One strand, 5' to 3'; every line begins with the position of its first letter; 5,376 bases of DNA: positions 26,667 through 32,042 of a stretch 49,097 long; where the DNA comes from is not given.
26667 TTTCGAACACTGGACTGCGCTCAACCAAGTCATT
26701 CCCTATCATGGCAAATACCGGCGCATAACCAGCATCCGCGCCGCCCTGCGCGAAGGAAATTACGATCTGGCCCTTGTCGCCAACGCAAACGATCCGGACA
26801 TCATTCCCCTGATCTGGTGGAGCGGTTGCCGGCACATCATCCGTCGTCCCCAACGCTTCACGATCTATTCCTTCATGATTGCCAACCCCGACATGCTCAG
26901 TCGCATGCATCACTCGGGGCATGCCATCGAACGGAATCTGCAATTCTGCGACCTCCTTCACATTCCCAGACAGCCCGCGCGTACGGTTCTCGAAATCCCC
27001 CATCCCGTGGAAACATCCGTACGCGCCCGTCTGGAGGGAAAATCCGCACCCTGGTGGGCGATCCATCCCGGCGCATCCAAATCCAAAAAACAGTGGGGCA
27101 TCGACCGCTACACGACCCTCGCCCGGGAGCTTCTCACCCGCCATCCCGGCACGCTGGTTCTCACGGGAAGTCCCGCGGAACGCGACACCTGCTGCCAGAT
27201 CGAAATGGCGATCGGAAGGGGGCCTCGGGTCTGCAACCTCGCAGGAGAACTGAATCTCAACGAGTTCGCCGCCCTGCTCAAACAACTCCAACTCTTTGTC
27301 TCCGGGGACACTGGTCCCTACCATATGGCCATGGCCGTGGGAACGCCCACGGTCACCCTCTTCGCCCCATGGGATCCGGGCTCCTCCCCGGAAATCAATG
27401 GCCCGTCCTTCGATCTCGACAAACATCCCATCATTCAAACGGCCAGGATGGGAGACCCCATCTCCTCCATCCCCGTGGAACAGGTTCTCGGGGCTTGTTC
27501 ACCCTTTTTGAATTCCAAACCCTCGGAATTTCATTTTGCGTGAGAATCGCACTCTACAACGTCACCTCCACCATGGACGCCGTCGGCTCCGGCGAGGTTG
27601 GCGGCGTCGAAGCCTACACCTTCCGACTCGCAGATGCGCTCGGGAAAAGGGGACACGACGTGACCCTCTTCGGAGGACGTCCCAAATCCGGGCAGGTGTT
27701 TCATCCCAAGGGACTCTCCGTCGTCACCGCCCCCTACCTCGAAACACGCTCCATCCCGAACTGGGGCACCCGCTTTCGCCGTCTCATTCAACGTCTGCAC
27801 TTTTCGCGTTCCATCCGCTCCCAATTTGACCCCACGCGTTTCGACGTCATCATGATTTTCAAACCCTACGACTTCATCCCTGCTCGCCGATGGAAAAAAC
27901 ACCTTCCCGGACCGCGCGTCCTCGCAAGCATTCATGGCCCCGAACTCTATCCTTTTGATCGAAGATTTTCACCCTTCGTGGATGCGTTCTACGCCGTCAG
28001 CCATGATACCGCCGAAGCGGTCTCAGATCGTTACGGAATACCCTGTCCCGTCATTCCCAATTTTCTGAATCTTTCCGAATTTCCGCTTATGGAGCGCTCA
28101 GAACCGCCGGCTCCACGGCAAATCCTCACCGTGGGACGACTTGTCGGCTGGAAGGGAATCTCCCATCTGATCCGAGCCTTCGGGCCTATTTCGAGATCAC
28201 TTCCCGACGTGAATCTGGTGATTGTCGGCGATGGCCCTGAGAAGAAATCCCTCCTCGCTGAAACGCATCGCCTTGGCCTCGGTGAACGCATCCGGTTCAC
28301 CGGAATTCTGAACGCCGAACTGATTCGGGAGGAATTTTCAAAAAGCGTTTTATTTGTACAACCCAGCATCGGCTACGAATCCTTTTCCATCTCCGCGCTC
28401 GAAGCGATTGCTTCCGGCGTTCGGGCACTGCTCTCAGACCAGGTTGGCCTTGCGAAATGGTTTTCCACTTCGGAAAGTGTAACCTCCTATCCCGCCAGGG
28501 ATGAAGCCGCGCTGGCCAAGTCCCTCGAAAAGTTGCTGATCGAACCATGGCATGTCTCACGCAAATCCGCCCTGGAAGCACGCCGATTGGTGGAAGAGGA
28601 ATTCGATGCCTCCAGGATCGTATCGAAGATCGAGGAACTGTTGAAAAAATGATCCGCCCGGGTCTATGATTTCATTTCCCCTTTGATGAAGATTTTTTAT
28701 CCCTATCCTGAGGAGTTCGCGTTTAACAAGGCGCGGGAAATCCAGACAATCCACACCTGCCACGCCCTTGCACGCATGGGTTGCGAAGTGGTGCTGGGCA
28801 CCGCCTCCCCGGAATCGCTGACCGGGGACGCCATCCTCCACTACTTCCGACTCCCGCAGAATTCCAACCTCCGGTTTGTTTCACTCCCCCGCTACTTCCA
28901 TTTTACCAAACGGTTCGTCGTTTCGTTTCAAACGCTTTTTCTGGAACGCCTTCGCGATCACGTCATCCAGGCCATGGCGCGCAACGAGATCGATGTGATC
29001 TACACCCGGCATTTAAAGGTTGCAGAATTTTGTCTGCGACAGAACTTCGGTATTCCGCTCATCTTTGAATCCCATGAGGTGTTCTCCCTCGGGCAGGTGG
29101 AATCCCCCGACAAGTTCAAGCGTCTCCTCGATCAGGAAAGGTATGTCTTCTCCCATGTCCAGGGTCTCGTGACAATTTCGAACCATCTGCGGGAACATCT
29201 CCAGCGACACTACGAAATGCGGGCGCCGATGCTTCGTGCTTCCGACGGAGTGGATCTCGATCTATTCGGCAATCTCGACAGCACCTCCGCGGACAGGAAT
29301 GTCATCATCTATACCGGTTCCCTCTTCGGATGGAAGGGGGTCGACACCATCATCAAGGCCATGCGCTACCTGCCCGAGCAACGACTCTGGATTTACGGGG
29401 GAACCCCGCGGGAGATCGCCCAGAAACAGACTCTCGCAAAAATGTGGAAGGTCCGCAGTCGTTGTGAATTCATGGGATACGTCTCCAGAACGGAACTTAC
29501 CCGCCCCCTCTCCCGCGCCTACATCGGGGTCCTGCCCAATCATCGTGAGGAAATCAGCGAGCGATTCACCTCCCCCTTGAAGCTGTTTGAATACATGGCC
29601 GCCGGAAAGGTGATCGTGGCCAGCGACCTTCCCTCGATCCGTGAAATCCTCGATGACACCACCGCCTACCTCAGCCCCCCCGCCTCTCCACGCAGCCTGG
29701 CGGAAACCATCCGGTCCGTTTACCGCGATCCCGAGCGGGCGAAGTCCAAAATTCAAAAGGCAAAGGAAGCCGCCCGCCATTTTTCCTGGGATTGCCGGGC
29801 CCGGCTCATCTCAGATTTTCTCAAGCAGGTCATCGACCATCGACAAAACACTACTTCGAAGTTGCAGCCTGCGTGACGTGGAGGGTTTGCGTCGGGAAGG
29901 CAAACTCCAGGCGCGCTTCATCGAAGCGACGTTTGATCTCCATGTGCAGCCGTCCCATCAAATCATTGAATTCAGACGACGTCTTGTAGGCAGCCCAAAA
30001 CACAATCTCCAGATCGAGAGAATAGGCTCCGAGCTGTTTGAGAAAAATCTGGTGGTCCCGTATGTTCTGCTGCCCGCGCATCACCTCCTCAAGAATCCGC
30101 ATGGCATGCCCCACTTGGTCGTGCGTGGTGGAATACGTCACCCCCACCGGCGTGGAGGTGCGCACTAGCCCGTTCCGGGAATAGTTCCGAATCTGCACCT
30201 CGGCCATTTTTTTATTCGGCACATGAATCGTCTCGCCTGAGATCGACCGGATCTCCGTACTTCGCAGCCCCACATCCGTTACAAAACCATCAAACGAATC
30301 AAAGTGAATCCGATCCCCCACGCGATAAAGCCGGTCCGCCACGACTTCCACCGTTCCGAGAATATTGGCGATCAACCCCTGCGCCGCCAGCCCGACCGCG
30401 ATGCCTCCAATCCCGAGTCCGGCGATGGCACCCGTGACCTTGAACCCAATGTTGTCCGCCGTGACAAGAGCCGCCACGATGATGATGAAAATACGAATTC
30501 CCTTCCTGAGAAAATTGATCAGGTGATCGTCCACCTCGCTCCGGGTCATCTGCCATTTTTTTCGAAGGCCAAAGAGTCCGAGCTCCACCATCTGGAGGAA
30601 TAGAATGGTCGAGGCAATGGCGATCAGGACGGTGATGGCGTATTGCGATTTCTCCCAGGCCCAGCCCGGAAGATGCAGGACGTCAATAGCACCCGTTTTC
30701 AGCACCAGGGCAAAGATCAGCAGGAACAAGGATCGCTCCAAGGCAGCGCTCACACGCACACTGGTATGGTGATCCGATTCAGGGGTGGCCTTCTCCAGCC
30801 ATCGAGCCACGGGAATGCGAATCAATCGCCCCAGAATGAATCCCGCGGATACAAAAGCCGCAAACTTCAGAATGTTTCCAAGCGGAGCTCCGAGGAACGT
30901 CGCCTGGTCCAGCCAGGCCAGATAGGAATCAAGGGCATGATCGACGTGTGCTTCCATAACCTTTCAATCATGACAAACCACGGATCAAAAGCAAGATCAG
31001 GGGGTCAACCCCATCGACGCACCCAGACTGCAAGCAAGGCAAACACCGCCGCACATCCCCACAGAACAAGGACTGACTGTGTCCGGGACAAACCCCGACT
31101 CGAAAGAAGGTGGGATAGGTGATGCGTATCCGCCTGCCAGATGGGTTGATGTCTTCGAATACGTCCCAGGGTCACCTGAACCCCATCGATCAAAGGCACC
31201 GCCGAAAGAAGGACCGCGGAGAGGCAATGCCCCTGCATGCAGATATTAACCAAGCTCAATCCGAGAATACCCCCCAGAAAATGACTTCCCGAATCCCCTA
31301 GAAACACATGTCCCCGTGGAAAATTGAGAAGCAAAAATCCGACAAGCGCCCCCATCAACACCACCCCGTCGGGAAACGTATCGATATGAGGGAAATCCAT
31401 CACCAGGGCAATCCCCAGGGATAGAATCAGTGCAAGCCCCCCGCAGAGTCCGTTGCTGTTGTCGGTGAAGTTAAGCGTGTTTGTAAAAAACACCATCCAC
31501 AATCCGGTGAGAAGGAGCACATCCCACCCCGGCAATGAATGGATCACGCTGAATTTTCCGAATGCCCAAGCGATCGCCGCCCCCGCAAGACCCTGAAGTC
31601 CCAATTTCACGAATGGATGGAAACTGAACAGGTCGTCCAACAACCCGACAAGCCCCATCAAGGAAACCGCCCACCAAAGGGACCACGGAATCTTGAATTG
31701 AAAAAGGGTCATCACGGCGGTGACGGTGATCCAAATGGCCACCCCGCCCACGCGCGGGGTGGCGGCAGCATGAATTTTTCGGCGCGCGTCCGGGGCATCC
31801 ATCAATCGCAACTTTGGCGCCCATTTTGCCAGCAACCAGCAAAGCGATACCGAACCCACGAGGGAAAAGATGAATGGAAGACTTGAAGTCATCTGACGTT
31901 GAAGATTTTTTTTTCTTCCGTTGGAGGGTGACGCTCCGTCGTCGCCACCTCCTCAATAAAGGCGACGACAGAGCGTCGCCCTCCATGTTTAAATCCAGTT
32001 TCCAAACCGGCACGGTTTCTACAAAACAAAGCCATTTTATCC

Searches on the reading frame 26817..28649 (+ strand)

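Call 61: search_protein_families(library=pfam, proteins=[window:26817-28649:+], max_evalue=0.0001)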
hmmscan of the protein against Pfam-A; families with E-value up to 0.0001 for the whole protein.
window:26817-28649:+ (611 aa): 5 families
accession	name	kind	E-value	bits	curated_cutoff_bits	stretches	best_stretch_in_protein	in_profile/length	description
PF00534.26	Glycos_transf_1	-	5.2e-27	94.9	26.4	1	431-577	13-159/172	Glycosyl transferases group 1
PF13692.12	Glyco_trans_1_4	-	6e-23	82.1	27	1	434-574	2-140/142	Glycosyl transferases group 1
PF13439.12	Glyco_transf_4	-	2e-21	77.2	28.5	1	261-420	1-169/170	Glycosyltransferase Family 4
PF13579.12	Glyco_trans_4_4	-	1.8e-11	45.1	29.7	1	262-409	1-148/158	Glycosyl transferase 4-like domain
PF20706.3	GT4-conflict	-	1.6e-10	41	26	1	425-552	187-323/385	Family 4 Glycosyltransferase in conflict systems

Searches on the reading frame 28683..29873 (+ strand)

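Call 61: search_protein_families(library=pfam, proteins=[window:28683-29873:+], max_evalue=0.0001)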
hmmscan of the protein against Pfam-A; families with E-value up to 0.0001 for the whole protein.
window:28683-29873:+ (397 aa): 5 families
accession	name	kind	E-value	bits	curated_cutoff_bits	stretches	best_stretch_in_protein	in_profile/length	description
PF00534.26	Glycos_transf_1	-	1.4e-22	80.5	26.4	1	203-362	13-171/172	Glycosyl transferases group 1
PF13692.12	Glyco_trans_1_4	-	2.7e-22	80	27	1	206-349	2-142/142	Glycosyl transferases group 1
PF13439.12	Glyco_transf_4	-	6e-11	43.1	28.5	1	21-193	7-169/170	Glycosyltransferase Family 4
PF13524.12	Glyco_trans_1_2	-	2.5e-09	37.7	25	1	223-375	5-141/144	Glycosyl transferase-like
PF13579.12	Glyco_trans_4_4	-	3.8e-09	37.5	29.7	1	24-178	9-147/158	Glycosyl transferase 4-like domain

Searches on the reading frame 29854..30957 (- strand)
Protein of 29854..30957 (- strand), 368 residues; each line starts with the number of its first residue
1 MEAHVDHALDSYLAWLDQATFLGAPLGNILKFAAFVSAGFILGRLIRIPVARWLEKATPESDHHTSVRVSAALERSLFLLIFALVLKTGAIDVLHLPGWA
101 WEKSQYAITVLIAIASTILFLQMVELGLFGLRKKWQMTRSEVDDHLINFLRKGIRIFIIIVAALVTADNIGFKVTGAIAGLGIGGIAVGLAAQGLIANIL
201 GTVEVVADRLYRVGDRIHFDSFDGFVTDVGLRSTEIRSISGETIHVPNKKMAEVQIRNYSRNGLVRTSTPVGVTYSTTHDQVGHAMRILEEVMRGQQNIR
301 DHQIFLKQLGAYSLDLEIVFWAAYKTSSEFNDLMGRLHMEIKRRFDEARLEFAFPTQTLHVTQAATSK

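Call 61: search_protein_families(library=pfam, proteins=[window:29854-30957:-], max_evalue=0.0001)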
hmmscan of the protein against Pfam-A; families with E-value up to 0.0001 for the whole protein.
window:29854-30957:- (368 aa): 3 families
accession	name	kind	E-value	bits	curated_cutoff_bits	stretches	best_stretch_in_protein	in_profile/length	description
PF00924.24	MS_channel_2nd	-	5.8e-16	58.8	20.2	1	195-261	2-68/68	Mechanosensitive ion channel, beta-domain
PF21088.3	MS_channel_1st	-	1.2e-07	32.1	23.1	1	153-193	2-42/42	Mechanosensitive ion channel, transmembrane helices 2/3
PF21082.3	MS_channel_3rd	-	6.9e-06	26.9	21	1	269-352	3-88/88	Mechanosensitive ion channel MscS, C-terminal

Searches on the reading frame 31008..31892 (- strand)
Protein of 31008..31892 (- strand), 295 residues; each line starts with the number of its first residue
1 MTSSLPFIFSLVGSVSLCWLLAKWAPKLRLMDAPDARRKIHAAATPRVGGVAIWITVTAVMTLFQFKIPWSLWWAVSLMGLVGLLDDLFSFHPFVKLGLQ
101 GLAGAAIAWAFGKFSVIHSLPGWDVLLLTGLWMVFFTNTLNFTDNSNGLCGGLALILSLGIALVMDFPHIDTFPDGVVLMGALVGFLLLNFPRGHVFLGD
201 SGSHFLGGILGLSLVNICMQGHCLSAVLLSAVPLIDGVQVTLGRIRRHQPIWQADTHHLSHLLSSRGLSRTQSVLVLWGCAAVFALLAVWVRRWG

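Call 61: search_protein_families(library=pfam, proteins=[window:31008-31892:-], max_evalue=0.0001)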
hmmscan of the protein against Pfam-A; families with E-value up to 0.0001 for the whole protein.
window:31008-31892:- (295 aa): 1 family
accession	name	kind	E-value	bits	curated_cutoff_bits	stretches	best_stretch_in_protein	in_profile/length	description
PF00953.26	Glycos_transf_4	-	1e-23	84.6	27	1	70-215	2-157/160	Glycosyl transferase family 4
